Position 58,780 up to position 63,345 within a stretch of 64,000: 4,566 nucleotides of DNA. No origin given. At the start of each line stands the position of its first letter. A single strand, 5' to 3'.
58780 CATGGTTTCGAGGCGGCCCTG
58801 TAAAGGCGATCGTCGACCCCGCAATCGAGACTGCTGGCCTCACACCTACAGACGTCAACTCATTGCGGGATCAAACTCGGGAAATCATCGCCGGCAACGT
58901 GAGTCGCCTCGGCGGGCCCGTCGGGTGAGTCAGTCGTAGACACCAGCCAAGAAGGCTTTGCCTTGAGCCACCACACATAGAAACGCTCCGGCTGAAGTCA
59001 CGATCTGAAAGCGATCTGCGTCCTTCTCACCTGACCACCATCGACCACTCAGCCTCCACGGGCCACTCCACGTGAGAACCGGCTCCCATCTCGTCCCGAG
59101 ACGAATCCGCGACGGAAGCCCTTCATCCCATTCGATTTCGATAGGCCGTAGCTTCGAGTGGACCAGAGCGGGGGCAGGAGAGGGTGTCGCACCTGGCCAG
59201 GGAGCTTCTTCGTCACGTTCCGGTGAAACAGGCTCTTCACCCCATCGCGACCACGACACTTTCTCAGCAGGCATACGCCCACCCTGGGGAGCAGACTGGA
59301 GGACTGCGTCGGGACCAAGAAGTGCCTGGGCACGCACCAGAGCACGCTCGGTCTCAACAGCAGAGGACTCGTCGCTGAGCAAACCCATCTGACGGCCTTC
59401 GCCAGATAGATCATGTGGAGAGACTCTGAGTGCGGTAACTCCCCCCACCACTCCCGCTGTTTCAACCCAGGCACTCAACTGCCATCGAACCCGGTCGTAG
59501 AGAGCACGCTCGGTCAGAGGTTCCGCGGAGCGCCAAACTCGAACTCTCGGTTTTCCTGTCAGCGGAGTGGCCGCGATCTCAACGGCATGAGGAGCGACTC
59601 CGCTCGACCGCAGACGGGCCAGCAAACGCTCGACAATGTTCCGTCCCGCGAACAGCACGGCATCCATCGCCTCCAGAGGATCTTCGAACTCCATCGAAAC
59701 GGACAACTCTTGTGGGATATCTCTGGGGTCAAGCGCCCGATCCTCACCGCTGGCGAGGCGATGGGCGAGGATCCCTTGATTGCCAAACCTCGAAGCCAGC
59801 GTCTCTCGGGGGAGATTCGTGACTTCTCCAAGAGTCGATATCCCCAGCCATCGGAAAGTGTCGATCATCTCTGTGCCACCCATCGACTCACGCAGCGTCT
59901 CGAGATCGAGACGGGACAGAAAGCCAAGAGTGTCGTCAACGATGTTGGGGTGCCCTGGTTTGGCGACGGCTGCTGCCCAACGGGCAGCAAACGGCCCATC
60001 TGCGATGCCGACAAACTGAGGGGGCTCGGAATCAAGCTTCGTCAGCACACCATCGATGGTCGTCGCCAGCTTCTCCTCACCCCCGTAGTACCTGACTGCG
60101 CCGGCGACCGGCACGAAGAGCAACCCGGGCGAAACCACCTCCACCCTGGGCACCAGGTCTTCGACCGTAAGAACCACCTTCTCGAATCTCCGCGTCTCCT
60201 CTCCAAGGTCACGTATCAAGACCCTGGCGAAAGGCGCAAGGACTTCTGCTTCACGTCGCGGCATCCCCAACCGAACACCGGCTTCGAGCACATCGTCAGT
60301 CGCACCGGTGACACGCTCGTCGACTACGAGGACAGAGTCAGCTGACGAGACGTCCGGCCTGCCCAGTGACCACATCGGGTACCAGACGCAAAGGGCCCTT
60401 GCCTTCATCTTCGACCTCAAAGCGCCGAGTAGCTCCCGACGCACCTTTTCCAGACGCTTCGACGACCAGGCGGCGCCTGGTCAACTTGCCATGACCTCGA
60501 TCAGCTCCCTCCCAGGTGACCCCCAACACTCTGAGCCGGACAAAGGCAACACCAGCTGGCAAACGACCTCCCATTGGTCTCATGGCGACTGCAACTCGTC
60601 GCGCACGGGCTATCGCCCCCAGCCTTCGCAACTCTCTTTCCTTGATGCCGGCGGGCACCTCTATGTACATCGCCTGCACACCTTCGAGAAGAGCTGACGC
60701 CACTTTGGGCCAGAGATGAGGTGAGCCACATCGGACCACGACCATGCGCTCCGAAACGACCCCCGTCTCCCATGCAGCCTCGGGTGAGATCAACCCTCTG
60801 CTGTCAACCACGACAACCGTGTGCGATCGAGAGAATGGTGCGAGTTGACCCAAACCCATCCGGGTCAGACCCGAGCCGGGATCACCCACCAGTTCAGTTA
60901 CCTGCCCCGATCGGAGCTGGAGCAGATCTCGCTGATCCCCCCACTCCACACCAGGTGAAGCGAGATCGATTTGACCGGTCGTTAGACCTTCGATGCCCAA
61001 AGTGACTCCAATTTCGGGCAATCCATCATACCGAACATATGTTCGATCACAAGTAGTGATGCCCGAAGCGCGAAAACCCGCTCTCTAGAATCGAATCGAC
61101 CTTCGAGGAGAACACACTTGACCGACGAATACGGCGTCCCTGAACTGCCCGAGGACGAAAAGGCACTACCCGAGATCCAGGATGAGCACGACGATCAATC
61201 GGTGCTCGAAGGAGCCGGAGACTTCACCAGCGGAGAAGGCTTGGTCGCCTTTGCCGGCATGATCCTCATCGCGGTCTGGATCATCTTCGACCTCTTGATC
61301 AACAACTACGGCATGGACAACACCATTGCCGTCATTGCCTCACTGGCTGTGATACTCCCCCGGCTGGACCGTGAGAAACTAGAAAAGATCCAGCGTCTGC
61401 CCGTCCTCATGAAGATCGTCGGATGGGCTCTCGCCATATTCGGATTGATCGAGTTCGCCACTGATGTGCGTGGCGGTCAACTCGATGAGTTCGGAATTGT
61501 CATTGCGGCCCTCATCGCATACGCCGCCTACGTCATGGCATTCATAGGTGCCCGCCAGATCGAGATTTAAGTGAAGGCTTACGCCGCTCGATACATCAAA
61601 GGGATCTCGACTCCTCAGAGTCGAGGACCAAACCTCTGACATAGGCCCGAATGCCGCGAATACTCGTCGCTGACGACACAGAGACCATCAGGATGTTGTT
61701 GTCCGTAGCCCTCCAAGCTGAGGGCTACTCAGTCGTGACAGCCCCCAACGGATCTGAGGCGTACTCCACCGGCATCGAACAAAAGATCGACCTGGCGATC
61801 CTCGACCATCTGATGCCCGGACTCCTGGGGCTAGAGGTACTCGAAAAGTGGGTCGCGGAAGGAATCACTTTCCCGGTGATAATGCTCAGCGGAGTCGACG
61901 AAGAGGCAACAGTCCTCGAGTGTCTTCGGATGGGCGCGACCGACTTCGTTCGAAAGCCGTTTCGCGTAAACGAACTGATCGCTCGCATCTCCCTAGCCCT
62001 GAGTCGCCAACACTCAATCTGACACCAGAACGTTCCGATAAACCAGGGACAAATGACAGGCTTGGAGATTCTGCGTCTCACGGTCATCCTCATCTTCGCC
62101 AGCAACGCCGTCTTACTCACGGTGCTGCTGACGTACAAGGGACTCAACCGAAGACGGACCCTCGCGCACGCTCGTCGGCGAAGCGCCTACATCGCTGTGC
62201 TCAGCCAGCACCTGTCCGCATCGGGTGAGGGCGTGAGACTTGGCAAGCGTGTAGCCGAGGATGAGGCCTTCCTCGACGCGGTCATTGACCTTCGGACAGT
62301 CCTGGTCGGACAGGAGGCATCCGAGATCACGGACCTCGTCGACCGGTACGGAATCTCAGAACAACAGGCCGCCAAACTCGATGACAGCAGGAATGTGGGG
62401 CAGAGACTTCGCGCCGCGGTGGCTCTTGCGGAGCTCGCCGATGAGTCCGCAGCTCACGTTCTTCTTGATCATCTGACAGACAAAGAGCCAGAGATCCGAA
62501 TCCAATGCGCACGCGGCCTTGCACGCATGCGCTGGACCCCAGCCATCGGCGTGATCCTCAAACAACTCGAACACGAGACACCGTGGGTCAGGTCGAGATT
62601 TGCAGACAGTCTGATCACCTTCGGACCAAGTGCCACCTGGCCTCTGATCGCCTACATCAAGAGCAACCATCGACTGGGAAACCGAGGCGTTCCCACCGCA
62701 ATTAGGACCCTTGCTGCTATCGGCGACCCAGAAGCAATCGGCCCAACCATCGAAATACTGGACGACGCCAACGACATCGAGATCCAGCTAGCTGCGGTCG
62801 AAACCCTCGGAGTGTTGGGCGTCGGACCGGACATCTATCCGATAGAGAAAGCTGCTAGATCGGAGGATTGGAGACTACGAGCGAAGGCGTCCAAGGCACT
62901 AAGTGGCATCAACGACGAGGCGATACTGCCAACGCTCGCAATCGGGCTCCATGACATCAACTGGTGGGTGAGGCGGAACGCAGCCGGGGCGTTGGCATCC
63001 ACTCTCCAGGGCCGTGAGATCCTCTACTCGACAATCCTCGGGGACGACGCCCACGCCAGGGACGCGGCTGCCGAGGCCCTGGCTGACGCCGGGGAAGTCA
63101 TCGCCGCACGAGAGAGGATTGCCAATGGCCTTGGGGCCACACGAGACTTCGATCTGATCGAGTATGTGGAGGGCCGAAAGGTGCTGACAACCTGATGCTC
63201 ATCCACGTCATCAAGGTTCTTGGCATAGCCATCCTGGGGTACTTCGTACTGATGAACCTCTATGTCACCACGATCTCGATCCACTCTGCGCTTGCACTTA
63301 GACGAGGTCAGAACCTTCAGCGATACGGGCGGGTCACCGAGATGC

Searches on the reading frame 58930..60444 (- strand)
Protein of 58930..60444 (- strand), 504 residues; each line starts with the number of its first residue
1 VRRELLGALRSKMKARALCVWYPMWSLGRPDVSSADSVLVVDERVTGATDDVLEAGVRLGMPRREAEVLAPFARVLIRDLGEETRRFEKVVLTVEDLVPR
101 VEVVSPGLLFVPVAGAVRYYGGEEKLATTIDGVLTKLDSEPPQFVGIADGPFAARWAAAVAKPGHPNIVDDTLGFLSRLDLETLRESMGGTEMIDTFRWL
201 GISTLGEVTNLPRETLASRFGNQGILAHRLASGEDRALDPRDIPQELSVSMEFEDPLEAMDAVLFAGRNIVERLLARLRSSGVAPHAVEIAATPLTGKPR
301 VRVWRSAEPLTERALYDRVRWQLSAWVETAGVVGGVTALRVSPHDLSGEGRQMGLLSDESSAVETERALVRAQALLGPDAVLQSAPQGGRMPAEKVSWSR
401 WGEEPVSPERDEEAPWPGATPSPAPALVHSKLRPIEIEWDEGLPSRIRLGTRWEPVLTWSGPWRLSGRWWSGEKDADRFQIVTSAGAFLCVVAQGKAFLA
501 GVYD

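Call 75: search_protein_families(library=ncbifam, proteins=[window:58930-60444:-], max_evalue=0.01)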
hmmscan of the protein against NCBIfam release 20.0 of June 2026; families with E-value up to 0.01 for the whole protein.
window:58930-60444:- (504 aa): 7 families
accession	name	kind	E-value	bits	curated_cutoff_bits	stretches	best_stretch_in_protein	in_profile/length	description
NF003015.0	PRK03858.1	subfamily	3.1e-12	46.3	367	1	47-282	43-279/399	DNA polymerase IV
NF002751.0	PRK02794.1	equivalog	1.8e-11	43.5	371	1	55-290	85-321/425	DNA polymerase IV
NF002882.0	PRK03348.1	equivalog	9.2e-11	41.2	389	1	45-290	43-291/461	DNA polymerase IV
NF002677.0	PRK02406.1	equivalog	1.6e-06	27.5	256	1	56-282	56-282/357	DNA polymerase IV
NF002883.0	PRK03352.1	equivalog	3.2e-06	26.6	330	1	45-290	47-289/347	DNA polymerase IV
NF002848.0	PRK03103.1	subfamily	7.2e-06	24.7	381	1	54-237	53-238/410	DNA polymerase IV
NF002492.0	PRK01810.1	equivalog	0.00016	20.5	399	1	125-292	129-298/412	DNA polymerase IV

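Call 76: search_protein_families(library=pfam, proteins=[window:58930-60444:-], max_evalue=1)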
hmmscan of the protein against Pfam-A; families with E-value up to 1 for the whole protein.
window:58930-60444:- (504 aa): 2 families
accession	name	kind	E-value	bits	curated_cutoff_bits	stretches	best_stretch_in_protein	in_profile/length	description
PF00817.25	IMS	-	9.7e-06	26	23.2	1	43-157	32-146/148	impB/mucB/samB family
PF11799.13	IMS_C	-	0.013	16.3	20.7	1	245-291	2-48/109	impB/mucB/samB family C-terminal domain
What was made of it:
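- Closest known: imuA-imuB-dnaE2 mutagenesis cassette. Different: The genuine imuA'-imuB operon lies about 31 kb away in the same window (calls 75, 76).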

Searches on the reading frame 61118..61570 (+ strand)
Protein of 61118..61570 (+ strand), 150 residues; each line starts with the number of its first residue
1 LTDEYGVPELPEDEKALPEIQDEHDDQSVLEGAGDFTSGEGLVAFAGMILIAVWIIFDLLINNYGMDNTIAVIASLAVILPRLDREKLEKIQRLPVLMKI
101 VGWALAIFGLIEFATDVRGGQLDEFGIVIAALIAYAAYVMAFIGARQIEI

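Call 49: search_protein_families(library=pfam, proteins=[window:61118-61570:+], max_evalue=0.001)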
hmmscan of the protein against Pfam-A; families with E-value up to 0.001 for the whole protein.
window:61118-61570:+ (150 aa): 0 families

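Call 75: search_protein_families(library=ncbifam, proteins=[window:61118-61570:+], max_evalue=0.01)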
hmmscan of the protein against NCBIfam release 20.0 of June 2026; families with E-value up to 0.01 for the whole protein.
window:61118-61570:+ (150 aa): 0 families

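Call 76: search_protein_families(library=pfam, proteins=[window:61118-61570:+], max_evalue=1)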
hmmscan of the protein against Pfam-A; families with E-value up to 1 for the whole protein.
window:61118-61570:+ (150 aa): 2 families
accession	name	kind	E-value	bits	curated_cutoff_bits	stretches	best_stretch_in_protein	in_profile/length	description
PF11384.13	DUF3188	-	0.13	12.4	24.6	0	46-78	1-29/50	Protein of unknown function (DUF3188)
PF01569.27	PAP2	-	0.37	11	27.2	0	28-83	47-78/130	PAP2 superfamily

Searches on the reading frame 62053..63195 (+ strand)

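Call 49: search_protein_families(library=pfam, proteins=[window:62053-63195:+], max_evalue=0.001)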
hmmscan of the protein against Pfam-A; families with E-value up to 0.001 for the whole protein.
window:62053-63195:+ (380 aa): 3 families
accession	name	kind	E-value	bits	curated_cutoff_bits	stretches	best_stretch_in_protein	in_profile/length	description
PF13646.12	HEAT_2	-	5.8e-26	91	27.7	4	266-344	6-88/88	HEAT repeats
PF02985.28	HEAT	-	4.7e-15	54.7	23.5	0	136-159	4-27/31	HEAT repeat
PF03130.22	HEAT_PBS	-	1.9e-07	31.3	20.9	0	118-143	2-27/27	PBS lyase HEAT-like repeat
